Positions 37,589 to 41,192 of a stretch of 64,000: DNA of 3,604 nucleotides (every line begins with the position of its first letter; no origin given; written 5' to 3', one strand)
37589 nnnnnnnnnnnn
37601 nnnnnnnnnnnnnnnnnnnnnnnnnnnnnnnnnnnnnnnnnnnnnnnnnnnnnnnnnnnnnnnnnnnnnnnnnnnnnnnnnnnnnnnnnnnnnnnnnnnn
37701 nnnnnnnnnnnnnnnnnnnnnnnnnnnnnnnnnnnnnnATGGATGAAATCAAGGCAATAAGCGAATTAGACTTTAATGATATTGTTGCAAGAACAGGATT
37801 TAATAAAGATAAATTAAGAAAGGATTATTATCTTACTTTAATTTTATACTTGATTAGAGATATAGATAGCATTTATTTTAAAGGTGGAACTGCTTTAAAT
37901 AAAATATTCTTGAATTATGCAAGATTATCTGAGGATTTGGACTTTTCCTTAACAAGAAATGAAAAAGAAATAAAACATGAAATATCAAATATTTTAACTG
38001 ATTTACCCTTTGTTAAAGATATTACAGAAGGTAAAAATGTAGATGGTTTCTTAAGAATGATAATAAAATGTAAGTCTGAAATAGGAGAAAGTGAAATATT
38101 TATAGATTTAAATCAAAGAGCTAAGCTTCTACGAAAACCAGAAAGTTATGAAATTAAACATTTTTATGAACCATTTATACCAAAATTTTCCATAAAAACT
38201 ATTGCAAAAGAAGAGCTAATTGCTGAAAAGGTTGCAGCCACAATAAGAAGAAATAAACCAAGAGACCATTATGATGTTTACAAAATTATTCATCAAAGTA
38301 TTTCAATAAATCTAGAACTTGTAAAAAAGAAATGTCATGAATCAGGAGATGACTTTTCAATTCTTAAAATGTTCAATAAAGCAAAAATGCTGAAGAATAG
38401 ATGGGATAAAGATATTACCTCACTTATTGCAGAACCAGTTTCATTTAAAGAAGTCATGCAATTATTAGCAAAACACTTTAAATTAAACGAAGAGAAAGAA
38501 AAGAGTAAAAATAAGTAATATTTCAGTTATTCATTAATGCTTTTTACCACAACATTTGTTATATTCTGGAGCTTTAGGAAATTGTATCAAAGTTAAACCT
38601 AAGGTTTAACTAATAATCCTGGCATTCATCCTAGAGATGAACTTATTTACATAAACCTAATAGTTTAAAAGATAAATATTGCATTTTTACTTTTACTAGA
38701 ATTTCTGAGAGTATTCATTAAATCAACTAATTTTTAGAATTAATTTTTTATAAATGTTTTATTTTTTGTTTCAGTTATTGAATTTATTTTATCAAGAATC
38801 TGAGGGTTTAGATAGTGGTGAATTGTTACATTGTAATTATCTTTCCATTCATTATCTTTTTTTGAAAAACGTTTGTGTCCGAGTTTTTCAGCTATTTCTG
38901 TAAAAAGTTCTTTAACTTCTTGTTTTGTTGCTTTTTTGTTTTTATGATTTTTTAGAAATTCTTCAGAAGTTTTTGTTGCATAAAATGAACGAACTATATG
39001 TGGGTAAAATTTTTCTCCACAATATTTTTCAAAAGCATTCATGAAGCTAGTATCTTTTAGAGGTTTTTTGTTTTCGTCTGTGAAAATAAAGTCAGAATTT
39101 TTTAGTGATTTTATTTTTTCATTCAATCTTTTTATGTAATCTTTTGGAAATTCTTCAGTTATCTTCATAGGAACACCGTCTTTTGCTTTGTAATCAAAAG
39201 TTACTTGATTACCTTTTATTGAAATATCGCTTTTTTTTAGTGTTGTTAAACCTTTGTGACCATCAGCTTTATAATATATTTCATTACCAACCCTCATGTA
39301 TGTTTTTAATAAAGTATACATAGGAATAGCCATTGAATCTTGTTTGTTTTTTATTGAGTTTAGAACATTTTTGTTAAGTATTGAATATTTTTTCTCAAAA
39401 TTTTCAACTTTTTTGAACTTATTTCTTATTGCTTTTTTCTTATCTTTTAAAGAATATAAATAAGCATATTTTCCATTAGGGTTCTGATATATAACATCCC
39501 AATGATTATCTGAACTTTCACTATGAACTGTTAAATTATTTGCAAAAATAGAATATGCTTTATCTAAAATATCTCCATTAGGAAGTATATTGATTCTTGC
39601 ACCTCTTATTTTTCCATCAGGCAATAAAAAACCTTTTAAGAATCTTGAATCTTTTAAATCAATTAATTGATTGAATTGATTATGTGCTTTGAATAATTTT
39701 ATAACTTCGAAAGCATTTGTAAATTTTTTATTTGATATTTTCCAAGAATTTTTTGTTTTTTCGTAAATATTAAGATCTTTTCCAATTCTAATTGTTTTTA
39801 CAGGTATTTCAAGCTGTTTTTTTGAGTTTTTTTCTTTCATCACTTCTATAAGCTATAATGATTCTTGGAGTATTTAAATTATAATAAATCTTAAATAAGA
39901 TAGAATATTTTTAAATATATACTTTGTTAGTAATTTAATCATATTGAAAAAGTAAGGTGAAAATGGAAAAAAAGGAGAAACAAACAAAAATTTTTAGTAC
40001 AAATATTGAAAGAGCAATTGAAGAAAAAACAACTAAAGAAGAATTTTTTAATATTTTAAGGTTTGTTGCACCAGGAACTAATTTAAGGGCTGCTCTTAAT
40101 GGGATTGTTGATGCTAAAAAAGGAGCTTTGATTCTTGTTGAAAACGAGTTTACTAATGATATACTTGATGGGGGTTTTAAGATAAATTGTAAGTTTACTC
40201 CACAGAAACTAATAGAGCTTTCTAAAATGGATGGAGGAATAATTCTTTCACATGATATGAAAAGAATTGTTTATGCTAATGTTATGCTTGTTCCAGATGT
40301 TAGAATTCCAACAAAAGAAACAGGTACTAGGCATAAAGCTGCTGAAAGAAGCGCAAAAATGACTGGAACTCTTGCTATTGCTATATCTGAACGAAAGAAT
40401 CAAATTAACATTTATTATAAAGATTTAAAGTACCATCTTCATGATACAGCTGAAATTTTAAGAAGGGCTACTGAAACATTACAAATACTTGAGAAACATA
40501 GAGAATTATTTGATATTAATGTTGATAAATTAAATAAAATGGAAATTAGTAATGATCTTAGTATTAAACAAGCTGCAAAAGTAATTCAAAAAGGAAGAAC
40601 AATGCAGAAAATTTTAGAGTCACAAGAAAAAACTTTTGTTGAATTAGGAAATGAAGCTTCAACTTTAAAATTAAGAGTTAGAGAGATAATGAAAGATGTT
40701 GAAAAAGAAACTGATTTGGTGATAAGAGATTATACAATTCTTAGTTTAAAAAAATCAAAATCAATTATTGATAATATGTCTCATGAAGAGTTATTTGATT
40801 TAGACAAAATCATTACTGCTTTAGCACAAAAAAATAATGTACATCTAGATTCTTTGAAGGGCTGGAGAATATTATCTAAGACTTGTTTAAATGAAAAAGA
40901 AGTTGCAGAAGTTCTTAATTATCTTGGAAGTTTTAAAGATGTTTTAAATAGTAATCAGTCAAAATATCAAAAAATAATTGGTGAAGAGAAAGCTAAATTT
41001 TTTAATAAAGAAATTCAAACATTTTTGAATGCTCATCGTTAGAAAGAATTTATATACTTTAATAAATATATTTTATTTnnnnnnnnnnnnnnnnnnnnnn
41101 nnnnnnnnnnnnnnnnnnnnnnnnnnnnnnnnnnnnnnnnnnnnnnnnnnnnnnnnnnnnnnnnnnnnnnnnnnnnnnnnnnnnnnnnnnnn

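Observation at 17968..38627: tRNA-Asp 3' end used repeatedly as an integration site: a tandem array of att-core copies spanning ~20.6 kb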

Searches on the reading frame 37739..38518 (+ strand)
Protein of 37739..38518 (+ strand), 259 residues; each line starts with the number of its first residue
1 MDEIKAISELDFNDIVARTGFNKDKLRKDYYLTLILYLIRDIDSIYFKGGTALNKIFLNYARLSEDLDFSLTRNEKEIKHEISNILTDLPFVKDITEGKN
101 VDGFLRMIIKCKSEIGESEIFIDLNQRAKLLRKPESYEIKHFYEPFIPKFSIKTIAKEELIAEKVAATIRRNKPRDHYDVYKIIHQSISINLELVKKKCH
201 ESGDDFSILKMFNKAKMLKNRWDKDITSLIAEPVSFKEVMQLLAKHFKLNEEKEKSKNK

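Call 15: search_protein_families(library=pfam, proteins=[window:37739-38518:+], max_evalue=0.01)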
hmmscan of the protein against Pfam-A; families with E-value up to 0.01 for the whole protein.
window:37739-38518:+ (259 aa): 1 family
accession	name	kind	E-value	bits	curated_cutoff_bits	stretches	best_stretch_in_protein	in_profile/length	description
PF08843.17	AbiEii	-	1.5e-26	94.2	22.5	1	43-233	13-227/238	Nucleotidyl transferase AbiEii toxin, Type IV TA system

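Call 87: search_protein_families(library=padloc, proteins=[window:37739-38518:+], max_evalue=0.001)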
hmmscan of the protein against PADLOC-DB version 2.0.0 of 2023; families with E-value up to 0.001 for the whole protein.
window:37739-38518:+ (259 aa): 26 families (the best 25 are shown)
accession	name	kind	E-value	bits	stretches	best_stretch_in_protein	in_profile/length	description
PDLC02323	AbiEii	-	1.6e-36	124.2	1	16-247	11-247/248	AbiEii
PDLC02304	AbiEii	-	6.2e-33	112.8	1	12-248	7-256/260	AbiEii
PDLC02305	AbiEii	-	3.1e-18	64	1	8-197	4-203/306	AbiEii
PDLC02317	AbiEii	-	3.2e-18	63.9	2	10-76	5-75/396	AbiEii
PDLC02318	AbiEii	-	3.3e-17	60.8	1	29-248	23-248/280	AbiEii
PDLC02294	AbiEii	-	7.2e-17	60.1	1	44-237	44-244/260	AbiEii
PDLC02292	AbiEii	-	3.6e-15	54.5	1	18-183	20-205/283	AbiEii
PDLC02290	AbiEii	-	6.4e-15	53.4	1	33-187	13-163/290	AbiEii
PDLC02293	AbiEii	-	2e-14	51.8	1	43-222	40-230/270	AbiEii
PDLC02303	AbiEii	-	2e-14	51.6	1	12-186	6-184/249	AbiEii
PDLC02288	AbiEii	-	2.7e-12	44.2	1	43-255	51-279/294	AbiEii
PDLC02316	AbiEii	-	8.6e-12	43.1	1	12-75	14-80/314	AbiEii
PDLC02321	AbiEii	-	1.1e-11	43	2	16-78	11-76/296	AbiEii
PDLC02289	AbiEii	-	4.7e-11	40.7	1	12-76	18-84/309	AbiEii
PDLC02330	AbiEii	-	1.4e-10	39.3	1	40-193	22-168/219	AbiEii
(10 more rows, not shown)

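Call 88: search_protein_families(library=ncbifam, proteins=[window:37739-38518:+], max_evalue=0.001)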
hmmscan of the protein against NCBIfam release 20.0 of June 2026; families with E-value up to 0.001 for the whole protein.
window:37739-38518:+ (259 aa): 0 families

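Call 104: find_homologous_proteins(query=window:37739-38518:+, max_evalue=1e-30)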
Query window:37739-38518:+ (259 aa): 884 proteins with E <= 1e-30 among 1540 candidates; the best 120 are listed.
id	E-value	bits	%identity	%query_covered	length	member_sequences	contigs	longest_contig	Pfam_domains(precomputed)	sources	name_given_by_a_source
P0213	1.8e-162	557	100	100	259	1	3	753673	PF08843.18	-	-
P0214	5.6e-132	457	82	94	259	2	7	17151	PF08843.18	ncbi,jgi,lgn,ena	-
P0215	3.2e-128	444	79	95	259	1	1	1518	PF08843.18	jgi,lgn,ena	-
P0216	1.7e-126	439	78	95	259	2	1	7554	PF08843.18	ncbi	-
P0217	4.2e-126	438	78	95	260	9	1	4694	PF08843.18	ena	-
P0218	6.9e-123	427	75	97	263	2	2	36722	PF08843.18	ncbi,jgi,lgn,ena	-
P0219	8.4e-123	427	76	99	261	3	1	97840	PF08843.18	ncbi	-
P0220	4.3e-122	424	73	99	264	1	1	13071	PF08843.18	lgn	-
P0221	1.4e-121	423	75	98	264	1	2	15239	PF08843.18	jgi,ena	-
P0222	1.4e-121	423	75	99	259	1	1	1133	PF08843.18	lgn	-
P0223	4.3e-121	421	74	95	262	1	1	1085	PF08843.18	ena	-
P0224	3.6e-120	418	74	94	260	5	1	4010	PF08843.18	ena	-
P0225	1.4e-119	416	75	94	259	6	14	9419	PF08843.18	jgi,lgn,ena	-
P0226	2.8e-119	415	72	99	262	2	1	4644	PF08843.18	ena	-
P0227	9.8e-119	413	73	96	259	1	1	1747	PF08843.18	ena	-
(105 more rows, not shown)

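Call 105: find_encoding_contigs(protein=P0214, flank=4000, max_places=4)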
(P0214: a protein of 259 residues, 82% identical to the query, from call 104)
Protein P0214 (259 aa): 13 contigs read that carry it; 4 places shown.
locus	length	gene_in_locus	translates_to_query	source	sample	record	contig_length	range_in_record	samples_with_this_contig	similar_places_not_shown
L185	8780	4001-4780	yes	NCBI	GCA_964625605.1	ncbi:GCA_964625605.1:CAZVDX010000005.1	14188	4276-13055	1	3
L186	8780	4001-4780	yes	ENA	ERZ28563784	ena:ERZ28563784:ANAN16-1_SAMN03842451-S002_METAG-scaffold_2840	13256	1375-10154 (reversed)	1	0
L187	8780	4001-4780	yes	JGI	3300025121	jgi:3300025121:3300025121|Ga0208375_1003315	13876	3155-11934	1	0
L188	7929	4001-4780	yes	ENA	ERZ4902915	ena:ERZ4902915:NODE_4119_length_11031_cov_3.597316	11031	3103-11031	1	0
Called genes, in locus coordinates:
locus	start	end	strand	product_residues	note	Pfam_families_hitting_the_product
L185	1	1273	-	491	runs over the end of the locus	PF04434:SWIM (weak)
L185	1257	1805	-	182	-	-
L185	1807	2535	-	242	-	PF03682:UPF0158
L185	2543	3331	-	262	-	PF07929:PRiA4_ORF3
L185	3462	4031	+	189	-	-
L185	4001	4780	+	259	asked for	PF08843:AbiEii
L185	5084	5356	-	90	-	-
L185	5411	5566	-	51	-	PF26477:DUF8150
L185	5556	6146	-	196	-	-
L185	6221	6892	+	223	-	PF11969:DcpS_C (weak), PF01230:HIT (weak)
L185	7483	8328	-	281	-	PF01478:Peptidase_A24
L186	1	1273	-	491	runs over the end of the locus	PF04434:SWIM (weak)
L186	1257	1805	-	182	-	-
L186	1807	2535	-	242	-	PF03682:UPF0158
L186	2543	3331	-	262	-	PF07929:PRiA4_ORF3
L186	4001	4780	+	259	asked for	PF08843:AbiEii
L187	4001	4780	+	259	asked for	PF08843:AbiEii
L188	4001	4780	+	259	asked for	PF08843:AbiEii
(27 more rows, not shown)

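Call 106: find_encoding_contigs(protein=P0219, flank=4000, max_places=2)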
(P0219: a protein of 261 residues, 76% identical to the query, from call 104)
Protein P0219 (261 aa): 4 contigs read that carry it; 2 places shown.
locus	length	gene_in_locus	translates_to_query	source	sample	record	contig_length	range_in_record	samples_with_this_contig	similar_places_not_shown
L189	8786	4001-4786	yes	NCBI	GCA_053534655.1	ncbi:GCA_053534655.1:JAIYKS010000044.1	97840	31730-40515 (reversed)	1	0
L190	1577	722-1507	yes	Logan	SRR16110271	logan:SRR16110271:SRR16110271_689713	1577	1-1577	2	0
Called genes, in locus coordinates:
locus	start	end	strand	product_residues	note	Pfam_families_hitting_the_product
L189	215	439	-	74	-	-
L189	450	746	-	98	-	-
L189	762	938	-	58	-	-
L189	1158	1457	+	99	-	PF18810:PBECR2 (weak)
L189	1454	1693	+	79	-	PF10049:DUF2283 (weak)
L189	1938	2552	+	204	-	PF22600:MTPAP-like_central (weak), PF01909:NTP_transf_2, PF18765:Polbeta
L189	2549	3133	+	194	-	-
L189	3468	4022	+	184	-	-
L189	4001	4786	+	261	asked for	PF08843:AbiEii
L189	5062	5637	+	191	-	PF01909:NTP_transf_2 (weak), PF18765:Polbeta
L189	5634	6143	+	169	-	-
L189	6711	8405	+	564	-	PF13231:PMT_2 (weak)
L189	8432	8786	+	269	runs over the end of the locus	PF04230:PS_pyruv_trans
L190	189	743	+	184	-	-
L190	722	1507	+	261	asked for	PF08843:AbiEii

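Call 107: find_encoding_contigs(protein=P0218, flank=4000, max_places=2)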
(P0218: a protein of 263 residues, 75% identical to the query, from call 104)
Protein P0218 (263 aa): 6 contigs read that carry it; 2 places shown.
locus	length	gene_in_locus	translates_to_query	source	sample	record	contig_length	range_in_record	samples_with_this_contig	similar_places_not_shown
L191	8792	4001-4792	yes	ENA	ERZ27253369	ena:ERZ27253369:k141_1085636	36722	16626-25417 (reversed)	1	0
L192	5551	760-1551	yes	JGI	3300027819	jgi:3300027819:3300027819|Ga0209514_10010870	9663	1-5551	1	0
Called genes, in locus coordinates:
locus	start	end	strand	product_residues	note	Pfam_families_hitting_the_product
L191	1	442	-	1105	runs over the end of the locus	PF25275:Golvesin_C, PF09136:Glucodextran_B (faint), PF19077:Big_13 (faint)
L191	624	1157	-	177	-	-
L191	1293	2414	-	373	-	-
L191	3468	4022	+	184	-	-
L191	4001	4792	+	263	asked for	PF08843:AbiEii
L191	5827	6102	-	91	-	-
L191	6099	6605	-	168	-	-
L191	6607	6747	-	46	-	-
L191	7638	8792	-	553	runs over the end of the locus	PF03483:B3_4, PF03484:B5, PF17759:tRNA_synthFbeta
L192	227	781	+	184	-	-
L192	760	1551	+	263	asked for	PF08843:AbiEii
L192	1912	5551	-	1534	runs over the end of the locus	PF13385:Laminin_G_3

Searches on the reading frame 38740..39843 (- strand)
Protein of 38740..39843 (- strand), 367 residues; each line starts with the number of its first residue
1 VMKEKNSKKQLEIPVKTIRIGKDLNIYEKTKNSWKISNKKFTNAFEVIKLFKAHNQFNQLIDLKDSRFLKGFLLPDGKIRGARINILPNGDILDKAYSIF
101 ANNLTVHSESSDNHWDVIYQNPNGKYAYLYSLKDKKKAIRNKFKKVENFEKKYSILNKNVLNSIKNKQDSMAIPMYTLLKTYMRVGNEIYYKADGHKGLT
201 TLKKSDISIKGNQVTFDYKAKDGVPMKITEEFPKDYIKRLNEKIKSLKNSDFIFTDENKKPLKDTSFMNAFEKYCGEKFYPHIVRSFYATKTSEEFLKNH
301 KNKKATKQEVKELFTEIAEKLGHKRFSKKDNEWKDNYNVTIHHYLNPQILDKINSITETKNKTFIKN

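Call 15: search_protein_families(library=pfam, proteins=[window:38740-39843:-], max_evalue=0.01)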
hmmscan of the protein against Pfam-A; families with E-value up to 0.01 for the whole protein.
window:38740-39843:- (367 aa): 2 families
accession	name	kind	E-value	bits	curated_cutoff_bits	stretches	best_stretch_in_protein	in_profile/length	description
PF01028.25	Topoisom_I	-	1.2e-16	61.2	23.7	1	135-331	5-203/228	Eukaryotic DNA topoisomerase I, catalytic core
PF00589.27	Phage_integrase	-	0.003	17.8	27.1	0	199-291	41-139/172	Phage integrase family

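Call 88: search_protein_families(library=ncbifam, proteins=[window:38740-39843:-], max_evalue=0.001)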
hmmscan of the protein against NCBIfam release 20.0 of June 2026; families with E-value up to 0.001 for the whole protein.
window:38740-39843:- (367 aa): 0 families

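Call 89: search_solved_structures(query=window:38740-39843:-, max_evalue=0.01)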
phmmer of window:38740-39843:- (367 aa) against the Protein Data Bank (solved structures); distinct sequences matched with E-value up to 0.01: 4.
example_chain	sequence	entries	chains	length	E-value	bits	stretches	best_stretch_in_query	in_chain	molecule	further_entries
6z01_A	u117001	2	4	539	5.4e-08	35.8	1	123-333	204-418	DNA topoisomerase I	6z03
2f4q_A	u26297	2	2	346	0.00049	22.8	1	172-227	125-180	type I topoisomerase, putative | Putative Type I topoisomerase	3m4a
2h7f_X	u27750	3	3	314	0.0037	19.9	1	124-240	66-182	DNA topoisomerase 1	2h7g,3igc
1a41_A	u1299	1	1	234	0.0078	18.8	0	143-240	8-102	TOPOISOMERASE I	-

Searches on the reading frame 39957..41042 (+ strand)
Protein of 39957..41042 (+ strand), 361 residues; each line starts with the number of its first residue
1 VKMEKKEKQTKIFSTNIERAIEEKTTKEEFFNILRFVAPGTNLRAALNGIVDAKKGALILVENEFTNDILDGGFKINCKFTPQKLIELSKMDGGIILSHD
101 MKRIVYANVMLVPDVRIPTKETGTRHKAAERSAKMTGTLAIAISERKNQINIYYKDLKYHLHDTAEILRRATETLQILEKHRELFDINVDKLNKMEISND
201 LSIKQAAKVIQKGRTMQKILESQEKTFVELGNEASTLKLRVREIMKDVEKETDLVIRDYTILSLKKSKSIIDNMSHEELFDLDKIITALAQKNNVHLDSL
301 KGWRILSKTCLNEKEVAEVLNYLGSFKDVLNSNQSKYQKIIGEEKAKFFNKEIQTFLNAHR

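Call 15: search_protein_families(library=pfam, proteins=[window:39957-41042:+], max_evalue=0.01)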
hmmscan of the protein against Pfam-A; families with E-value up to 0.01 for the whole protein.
window:39957-41042:+ (361 aa): 2 families
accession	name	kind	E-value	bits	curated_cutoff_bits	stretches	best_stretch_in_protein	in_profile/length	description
PF02457.21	DAC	-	2.3e-23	82.5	27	1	45-155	2-116/119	DisA bacterial checkpoint controller nucleotide-binding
PF10635.14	DisA-linker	-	1.7e-22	80.2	25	1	161-294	1-138/142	DisA bacterial checkpoint controller linker region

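Call 74: find_homologous_proteins(query=window:39957-41042:+, max_evalue=1e-40)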
Query window:39957-41042:+ (361 aa): 1991 proteins with E <= 1e-40 among 5467 candidates; the best 120 are listed.
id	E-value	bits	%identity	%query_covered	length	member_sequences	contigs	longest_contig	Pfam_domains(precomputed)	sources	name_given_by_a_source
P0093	7.8e-225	763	100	99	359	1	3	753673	PF10635.15,PF02457.22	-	-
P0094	7.0e-151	520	67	99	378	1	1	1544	PF10635.15,PF02457.22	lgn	-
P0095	4.2e-148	511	66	100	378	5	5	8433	PF10635.15,PF02457.22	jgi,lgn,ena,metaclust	metaclust:\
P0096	1.7e-144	499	65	97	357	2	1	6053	PF10635.15,PF02457.22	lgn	-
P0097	5.6e-144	497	64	98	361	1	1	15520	PF10635.15,PF02457.22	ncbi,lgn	-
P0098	1.4e-143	496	65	98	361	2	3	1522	PF10635.15,PF02457.22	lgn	-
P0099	1.6e-140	486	63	98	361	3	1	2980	PF10635.15,PF02457.22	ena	-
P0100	3.3e-140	485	66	98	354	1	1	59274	PF10635.15,PF02457.22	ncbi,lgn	ncbi:MAG: DNA integrity scanning diadenylate cyclase DisA [Candidatus Pacearchaeota archaeon]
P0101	1.4e-138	480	63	98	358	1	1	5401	PF10635.15,PF02457.22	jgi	jgi:diadenylate cyclase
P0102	2.1e-138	479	62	99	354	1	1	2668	PF10635.15,PF02457.22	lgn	-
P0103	6.8e-138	477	64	97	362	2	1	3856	PF10635.15,PF02457.22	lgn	-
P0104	2.4e-134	466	63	98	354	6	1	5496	PF10635.15,PF02457.22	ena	-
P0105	1.1e-132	460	63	99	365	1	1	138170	PF10635.15,PF02457.22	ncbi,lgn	ncbi:MAG: DNA integrity scanning diadenylate cyclase DisA [Candidatus Pacearchaeota archaeon]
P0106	4.8e-132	458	61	97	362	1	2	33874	PF10635.15,PF02457.22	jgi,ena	jgi:diadenylate cyclase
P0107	6.9e-132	458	63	97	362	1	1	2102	PF10635.15,PF02457.22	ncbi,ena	-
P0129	3.3e-121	423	56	98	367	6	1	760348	PF10635.15,PF02457.22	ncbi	-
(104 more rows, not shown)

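Call 75: find_encoding_contigs(protein=P0100, flank=10000, max_places=1)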
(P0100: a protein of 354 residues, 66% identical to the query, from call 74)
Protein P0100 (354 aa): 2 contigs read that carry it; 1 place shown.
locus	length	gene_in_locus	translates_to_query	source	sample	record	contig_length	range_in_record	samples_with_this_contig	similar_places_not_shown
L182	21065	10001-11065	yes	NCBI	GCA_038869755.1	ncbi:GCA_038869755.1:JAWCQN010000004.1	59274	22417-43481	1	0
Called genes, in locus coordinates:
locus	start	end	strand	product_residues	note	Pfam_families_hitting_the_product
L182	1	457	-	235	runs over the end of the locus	-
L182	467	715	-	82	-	-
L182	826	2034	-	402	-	PF00009:GTP_EFTU, PF01926:MMR_HSR1, PF03193:RsgA_GTPase (weak), PF09173:eIF2_C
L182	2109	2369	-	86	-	-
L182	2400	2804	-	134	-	PF01092:Ribosomal_S6e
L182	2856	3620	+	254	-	PF02673:BacA, PF01925:TauE (faint)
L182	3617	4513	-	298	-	-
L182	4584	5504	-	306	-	-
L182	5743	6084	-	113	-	-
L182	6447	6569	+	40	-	-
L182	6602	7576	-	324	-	PF01400:Astacin (faint), PF00413:Peptidase_M10, PF07705:CARDB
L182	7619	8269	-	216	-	PF01066:CDP-OH_P_transf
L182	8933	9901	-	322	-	PF00413:Peptidase_M10 (weak), PF07705:CARDB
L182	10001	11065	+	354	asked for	PF02457:DAC, PF10635:DisA-linker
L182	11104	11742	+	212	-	PF14018:DUF4234 (weak)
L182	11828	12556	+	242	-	PF01522:Polysacc_deac_1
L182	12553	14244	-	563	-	-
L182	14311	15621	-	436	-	PF01935:DUF87, PF05872:HerA_C (faint), PF00004:AAA (faint), PF05707:Zot (faint)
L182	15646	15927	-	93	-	-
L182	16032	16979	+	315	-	PF13098:Thioredoxin_2 (weak), PF13462:Thioredoxin_4, PF01323:DSBA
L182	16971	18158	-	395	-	PF03215:Rad17 (faint), PF05496:RuvB_N (weak), PF13401:AAA_22 (faint), PF00004:AAA, PF00910:RNA_helicase (faint), PF21960:RCF1-5-like_lid (weak)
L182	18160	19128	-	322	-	PF05496:RuvB_N (weak), PF13173:AAA_14 (weak), PF13401:AAA_22 (faint), PF00004:AAA, PF13177:DNA_pol3_delta2, PF25361:AAA_lid_RFC1, PF16193:AAA_assoc_2 (faint), PF08542:Rep_fac_C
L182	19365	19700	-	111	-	PF00085:Thioredoxin, PF13098:Thioredoxin_2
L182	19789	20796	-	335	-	PF01916:DS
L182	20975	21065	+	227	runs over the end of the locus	PF00300:His_Phos_1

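Call 76: find_encoding_contigs(protein=P0105, flank=10000, max_places=1)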
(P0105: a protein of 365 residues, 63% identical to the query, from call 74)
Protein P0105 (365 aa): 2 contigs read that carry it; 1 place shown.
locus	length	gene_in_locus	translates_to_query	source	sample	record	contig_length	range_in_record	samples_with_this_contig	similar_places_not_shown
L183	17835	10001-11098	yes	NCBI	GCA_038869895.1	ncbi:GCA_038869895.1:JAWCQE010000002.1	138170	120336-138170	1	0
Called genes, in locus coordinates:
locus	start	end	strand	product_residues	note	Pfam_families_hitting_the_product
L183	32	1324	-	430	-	PF09249:tRNA_NucTransf2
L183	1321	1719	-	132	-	PF09845:OapC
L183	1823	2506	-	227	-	PF19656:DUF6159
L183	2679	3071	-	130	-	PF09846:OapB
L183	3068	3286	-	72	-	-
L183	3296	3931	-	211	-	PF03193:RsgA_GTPase (faint), PF00735:Septin (faint), PF01926:MMR_HSR1, PF02421:FeoB_N, PF08477:Roc (faint), PF00071:Ras (faint), PF16897:MMR_HSR1_Xtn (weak), PF00009:GTP_EFTU (weak)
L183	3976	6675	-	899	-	PF18911:PKD_4, PF00801:PKD (weak)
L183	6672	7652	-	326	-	PF02412:TSP_3 (weak)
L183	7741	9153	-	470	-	PF01139:RtcB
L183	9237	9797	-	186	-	-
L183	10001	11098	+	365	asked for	PF02457:DAC, PF10635:DisA-linker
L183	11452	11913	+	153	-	-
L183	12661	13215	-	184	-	-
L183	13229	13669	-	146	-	-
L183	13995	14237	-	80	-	-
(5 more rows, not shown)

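Call 77: find_encoding_contigs(protein=P0129, flank=10000, max_places=1)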
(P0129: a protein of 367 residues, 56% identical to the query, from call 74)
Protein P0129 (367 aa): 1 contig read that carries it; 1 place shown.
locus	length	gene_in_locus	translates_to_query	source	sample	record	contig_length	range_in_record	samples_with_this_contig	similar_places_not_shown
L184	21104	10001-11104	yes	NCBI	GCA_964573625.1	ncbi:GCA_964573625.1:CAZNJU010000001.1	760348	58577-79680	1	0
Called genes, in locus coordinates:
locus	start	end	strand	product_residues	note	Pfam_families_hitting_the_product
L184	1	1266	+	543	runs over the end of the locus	PF03484:B5, PF17759:tRNA_synthFbeta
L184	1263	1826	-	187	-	-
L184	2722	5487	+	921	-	-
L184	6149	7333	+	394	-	PF01921:tRNA-synt_1f (weak)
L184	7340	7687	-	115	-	-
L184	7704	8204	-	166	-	PF00190:Cupin_1 (weak), PF07883:Cupin_2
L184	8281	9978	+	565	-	PF05048:NosD, PF13229:Beta_helix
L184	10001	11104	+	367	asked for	PF02457:DAC, PF10635:DisA-linker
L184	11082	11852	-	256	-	PF02421:FeoB_N (faint), PF16897:MMR_HSR1_Xtn (faint), PF03193:RsgA_GTPase (weak), PF01926:MMR_HSR1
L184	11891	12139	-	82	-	-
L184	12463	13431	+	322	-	PF03215:Rad17 (weak), PF05496:RuvB_N (weak), PF01078:Mg_chelatase (faint), PF00004:AAA, PF13173:AAA_14 (weak), PF13177:DNA_pol3_delta2, PF21960:RCF1-5-like_lid (weak), PF08542:Rep_fac_C, +3 more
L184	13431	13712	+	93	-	-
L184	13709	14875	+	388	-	PF03215:Rad17 (weak), PF05496:RuvB_N, PF13173:AAA_14 (weak), PF00004:AAA, PF21960:RCF1-5-like_lid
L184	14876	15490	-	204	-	PF00081:Sod_Fe_N, PF02777:Sod_Fe_C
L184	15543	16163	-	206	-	-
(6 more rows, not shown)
